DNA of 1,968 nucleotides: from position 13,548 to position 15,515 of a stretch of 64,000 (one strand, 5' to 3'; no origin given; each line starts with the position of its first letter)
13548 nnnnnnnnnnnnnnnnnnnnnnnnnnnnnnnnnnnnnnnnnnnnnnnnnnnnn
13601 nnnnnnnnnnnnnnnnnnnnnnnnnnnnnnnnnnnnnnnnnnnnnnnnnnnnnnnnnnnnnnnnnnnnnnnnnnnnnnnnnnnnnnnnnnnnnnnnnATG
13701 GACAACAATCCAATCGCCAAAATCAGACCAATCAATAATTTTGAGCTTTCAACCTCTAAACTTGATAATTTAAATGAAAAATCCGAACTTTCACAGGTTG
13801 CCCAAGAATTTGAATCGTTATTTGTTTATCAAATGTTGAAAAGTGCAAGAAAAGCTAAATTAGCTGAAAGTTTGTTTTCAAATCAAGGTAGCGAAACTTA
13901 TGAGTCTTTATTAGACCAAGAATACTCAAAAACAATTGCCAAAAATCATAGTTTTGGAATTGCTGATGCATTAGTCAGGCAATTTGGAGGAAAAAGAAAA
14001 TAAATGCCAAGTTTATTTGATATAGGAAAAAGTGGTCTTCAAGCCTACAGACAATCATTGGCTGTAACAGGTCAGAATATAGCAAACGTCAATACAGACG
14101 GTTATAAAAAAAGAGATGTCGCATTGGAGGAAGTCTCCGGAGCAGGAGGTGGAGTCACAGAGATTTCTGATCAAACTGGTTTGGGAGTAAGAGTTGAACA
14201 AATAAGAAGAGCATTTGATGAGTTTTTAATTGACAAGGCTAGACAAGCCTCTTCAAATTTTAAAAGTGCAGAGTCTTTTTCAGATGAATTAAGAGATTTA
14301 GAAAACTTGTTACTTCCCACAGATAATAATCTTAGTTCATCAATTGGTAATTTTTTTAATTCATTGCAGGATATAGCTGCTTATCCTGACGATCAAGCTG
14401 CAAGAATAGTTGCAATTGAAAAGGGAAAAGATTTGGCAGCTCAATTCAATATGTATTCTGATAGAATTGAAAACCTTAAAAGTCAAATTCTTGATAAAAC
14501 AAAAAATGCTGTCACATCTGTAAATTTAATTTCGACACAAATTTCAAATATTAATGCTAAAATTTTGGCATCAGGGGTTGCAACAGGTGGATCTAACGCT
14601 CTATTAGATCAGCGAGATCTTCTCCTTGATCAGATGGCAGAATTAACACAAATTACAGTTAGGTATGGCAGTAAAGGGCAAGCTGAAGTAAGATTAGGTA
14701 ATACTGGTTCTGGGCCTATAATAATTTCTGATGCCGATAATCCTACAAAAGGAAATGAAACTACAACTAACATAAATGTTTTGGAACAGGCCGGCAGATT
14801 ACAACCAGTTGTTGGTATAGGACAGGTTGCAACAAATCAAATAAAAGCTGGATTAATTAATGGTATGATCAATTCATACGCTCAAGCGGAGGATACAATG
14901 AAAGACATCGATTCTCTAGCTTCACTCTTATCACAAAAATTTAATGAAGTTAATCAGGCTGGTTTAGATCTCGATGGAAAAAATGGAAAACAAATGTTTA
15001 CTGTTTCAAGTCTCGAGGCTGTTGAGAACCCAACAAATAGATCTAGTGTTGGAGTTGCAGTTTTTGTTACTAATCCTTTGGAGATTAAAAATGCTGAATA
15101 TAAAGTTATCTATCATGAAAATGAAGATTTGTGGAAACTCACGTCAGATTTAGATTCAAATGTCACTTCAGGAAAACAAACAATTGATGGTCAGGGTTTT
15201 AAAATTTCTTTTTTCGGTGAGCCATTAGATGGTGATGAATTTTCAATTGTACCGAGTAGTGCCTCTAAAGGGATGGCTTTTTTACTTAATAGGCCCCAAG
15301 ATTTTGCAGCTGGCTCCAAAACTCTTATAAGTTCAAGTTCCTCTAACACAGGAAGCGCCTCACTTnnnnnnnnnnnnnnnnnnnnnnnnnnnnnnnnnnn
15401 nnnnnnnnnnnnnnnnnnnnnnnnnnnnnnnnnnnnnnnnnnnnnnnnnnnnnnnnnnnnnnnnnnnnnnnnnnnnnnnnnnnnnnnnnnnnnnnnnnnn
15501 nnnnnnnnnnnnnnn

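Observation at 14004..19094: Giant 1696-aa FlgK, about three times canonical size, as a single uninterrupted ORF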

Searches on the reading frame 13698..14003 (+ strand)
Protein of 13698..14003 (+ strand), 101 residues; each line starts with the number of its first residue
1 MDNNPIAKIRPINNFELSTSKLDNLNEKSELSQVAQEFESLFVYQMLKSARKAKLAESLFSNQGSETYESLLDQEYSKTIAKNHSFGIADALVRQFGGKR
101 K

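Call 6: search_protein_families(library=pfam, proteins=[window:13698-14003:+], max_evalue=0.001)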
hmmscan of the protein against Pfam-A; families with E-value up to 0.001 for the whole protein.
window:13698-14003:+ (101 aa): 1 family
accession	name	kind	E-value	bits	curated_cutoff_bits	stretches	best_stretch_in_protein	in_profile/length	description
PF10135.14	Rod-binding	-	1.4e-14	54.8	25.1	1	48-95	1-51/51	Rod binding protein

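Call 62: search_protein_families(library=ncbifam, proteins=[window:13698-14003:+], max_evalue=0.01)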
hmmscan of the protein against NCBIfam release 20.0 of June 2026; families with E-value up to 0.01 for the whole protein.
window:13698-14003:+ (101 aa): 9 families
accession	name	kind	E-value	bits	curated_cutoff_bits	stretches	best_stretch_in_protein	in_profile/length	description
TIGR02541.1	flagell_FlgJ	equivalog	1.9e-14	54.3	193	1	28-96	20-88/294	flagellar assembly peptidoglycan hydrolase FlgJ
NF009354.0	PRK12709.1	equivalog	1.4e-11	44.4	456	1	26-96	31-100/323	flagellar rod assembly protein/muramidase FlgJ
NF009357.0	PRK12712.1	equivalog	8.4e-10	38.6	606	1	25-96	33-103/344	flagellar rod assembly protein/muramidase FlgJ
NF009355.0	PRK12710.1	equivalog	1.5e-09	37.5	358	1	25-96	23-97/291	flagellar rod assembly protein/muramidase FlgJ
NF009358.0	PRK12713.1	equivalog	1e-08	35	595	1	24-96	32-103/339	flagellar rod assembly protein/muramidase FlgJ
NF009431.0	PRK12790.1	equivalog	1.3e-05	25.1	110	1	28-95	37-105/115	flagellar assembly peptidoglycan hydrolase FlgJ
NF009349.0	PRK12708.1-1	equivalog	4.6e-05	23.9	141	1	29-99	23-97/97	peptidoglycan hydrolase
NF058576.1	EntV_fam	equivalog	0.00072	19.6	130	1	23-87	30-93/162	EntV family bacteriocin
NF009352.0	PRK12708.1-4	equivalog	0.0016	18.8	178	1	26-98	23-99/140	peptidoglycan hydrolase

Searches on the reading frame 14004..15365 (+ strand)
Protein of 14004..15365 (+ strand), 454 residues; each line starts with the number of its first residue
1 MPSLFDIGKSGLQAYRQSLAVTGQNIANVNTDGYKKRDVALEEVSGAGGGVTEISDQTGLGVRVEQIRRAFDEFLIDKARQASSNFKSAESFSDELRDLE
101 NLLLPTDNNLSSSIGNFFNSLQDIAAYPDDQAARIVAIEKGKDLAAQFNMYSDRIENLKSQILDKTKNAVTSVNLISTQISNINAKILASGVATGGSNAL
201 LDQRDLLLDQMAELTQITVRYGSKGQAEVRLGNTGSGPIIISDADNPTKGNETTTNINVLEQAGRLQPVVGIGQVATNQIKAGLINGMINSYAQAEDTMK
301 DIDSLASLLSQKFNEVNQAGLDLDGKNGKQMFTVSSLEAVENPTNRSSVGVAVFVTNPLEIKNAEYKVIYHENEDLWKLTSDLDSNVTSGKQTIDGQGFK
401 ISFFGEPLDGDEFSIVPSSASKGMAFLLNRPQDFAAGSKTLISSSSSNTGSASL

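Call 52: search_protein_representatives(protein=window:14004-15365:+)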
Query: 454 residues. Proteins with E-value up to 0.001 (for the whole library): 10085; up to 1e-10: 6006; up to 1e-30: 349. The best 150 are listed.
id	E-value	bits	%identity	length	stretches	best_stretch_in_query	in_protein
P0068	3.9e-162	556.4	60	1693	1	1-454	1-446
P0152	2.4e-104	366.1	43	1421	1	1-454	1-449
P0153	7.2e-100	351.4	42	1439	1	1-453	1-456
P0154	1.7e-99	350.2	39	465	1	1-453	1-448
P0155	3.4e-99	349.2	41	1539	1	1-449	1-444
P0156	1.1e-98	347.4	44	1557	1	1-453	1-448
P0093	3.4e-98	345.9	43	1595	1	1-453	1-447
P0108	4.9e-98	345.3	43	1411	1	1-452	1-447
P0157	6.4e-94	331.8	39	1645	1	1-453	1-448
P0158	1.6e-93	330.5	42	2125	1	1-453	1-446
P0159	7.9e-92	324.9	40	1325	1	1-452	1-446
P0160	1.4e-91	324.0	42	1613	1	1-452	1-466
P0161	3.7e-89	316.1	53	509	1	144-454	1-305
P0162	2.0e-88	313.7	37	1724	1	1-453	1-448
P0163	3.8e-88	312.7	39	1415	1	2-453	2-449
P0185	1.3e-71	258.3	35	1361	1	1-453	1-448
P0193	8.7e-66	239.1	34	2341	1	1-453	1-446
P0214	4.4e-55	203.9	30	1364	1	1-453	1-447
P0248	5.1e-48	180.6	31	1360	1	1-453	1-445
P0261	6.0e-46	173.8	28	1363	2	3-453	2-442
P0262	1.4e-45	172.6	31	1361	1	3-454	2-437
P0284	2.2e-41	158.8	26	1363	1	4-451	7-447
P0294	7.4e-40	153.7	26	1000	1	3-451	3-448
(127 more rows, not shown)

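Call 55: list_cluster_members(proteins=[P0261, P0284, P0185, P0262, P0214, P0153, P0193, P0158])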
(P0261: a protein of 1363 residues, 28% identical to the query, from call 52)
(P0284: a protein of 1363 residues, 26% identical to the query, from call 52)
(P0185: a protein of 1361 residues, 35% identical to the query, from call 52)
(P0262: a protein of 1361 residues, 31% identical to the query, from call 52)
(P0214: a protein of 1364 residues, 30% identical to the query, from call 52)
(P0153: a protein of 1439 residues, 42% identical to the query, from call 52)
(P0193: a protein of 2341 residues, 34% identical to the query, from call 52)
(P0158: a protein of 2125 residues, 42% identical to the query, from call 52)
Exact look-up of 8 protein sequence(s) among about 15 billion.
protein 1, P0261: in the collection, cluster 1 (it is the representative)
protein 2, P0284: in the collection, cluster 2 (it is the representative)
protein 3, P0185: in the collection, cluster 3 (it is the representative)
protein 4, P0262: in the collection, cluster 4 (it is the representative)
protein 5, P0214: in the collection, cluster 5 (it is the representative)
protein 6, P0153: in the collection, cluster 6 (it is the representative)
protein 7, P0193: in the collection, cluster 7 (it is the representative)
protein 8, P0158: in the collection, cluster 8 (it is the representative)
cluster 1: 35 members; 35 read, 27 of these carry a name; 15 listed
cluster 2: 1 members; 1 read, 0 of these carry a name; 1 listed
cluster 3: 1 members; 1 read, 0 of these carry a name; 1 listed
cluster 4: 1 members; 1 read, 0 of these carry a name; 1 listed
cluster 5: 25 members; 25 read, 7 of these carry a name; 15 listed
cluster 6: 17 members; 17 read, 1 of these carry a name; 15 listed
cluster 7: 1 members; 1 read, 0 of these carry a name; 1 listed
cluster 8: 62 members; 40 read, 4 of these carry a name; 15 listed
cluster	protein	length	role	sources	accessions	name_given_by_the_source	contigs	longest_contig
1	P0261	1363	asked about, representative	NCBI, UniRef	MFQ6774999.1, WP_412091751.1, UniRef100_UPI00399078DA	flagellar hook-associated protein FlgK [Cereibacter sphaeroides] | flagellar hook-associated protein FlgK n=1 Tax=Cereibacter sphaeroides TaxID=1063 ...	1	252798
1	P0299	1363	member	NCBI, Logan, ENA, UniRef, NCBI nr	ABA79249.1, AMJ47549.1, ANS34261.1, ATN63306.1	flagellar hook-associated protein FlgK [Rhodobacter sphaeroides] | Flagellar hook-associated protein 1 n=1 Tax=Cereibacter sphaeroides (strain ATCC 17023 / ... | flagellar hook-associated protein FlgK [Cereibacter sphaeroides]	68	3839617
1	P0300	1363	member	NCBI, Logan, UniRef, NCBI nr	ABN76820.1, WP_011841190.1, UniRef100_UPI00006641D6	flagellar hook-associated protein FlgK [Cereibacter sphaeroides] | flagellar hook-associated protein FlgK n=1 Tax=Cereibacter sphaeroides TaxID=1063 ... | flagellar hook-associated protein FlgK [Cereibacter sphaeroides ATCC 17029]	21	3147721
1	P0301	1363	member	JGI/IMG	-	flagellar hook-associated protein 1 FlgK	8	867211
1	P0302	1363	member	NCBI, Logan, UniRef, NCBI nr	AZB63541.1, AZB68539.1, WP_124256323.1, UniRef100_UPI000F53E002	flagellar hook-associated protein FlgK [Cereibacter sphaeroides] | flagellar hook-associated protein FlgK n=1 Tax=Cereibacter sphaeroides TaxID=1063 ...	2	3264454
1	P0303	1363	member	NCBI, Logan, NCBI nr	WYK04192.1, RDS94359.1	flagellar hook-associated protein FlgK [Cereibacter sphaeroides f. sp. denitrificans]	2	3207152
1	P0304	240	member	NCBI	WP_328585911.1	flagellar basal body rod C-terminal domain-containing protein, partial [Cereibacter ...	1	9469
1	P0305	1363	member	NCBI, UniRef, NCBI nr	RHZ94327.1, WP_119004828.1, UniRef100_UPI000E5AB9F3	flagellar hook-associated protein FlgK [Cereibacter sphaeroides] | flagellar hook-associated protein FlgK n=1 Tax=Cereibacter sphaeroides TaxID=1063 ...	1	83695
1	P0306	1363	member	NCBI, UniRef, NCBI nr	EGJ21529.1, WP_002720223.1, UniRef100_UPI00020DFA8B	FlgK (HAP1) [Cereibacter sphaeroides WS8N] | flagellar hook-associated protein FlgK n=1 Tax=Cereibacter sphaeroides TaxID=1063 ... | flagellar hook-associated protein FlgK [Cereibacter sphaeroides]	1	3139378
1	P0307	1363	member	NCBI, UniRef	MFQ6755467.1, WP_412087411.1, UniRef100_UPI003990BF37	flagellar hook-associated protein FlgK [Cereibacter sphaeroides] | flagellar hook-associated protein FlgK n=1 Tax=Cereibacter sphaeroides TaxID=1063 ...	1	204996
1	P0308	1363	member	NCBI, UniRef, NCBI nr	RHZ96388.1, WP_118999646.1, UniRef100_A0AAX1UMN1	flagellar hook-associated protein FlgK [Cereibacter sphaeroides] | Flagellar hook-associated protein 1 n=1 Tax=Cereibacter sphaeroides TaxID=1063 ...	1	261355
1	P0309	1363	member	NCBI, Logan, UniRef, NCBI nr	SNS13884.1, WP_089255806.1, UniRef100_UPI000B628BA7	flagellar hook-associated protein 1 FlgK [[Luteovulum] sphaeroides subsp. megalophilum] | flagellar hook-associated protein FlgK n=1 Tax=Cereibacter sphaeroides TaxID=1063 ... | flagellar hook-associated protein FlgK [Cereibacter sphaeroides]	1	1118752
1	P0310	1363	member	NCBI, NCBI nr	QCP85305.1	flagellar hook-associated protein FlgK [Cereibacter sphaeroides]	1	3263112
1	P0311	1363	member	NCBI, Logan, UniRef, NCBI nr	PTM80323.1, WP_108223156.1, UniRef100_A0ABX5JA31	flagellar hook-associated protein 1 FlgK [Cereibacter johrii] | Flagellar hook-associated protein 1 n=3 Tax=Cereibacter johrii TaxID=445629 ... | flagellar hook-associated protein FlgK [Cereibacter johrii]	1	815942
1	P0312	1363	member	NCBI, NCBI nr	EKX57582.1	Flagellar hook-associated protein FlgK [Rhodobacter sp. AKP1]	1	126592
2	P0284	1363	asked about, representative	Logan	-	-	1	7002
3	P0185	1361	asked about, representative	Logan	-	-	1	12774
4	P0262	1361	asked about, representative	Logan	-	-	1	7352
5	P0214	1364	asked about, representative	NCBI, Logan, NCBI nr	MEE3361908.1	MAG: flagellar basal body rod C-terminal domain-containing protein [Pseudomonadota ... | flagellar basal body rod C-terminal domain-containing protein [Pseudomonadota bacterium]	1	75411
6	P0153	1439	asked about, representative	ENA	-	-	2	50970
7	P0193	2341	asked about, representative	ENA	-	-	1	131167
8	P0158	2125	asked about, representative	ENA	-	-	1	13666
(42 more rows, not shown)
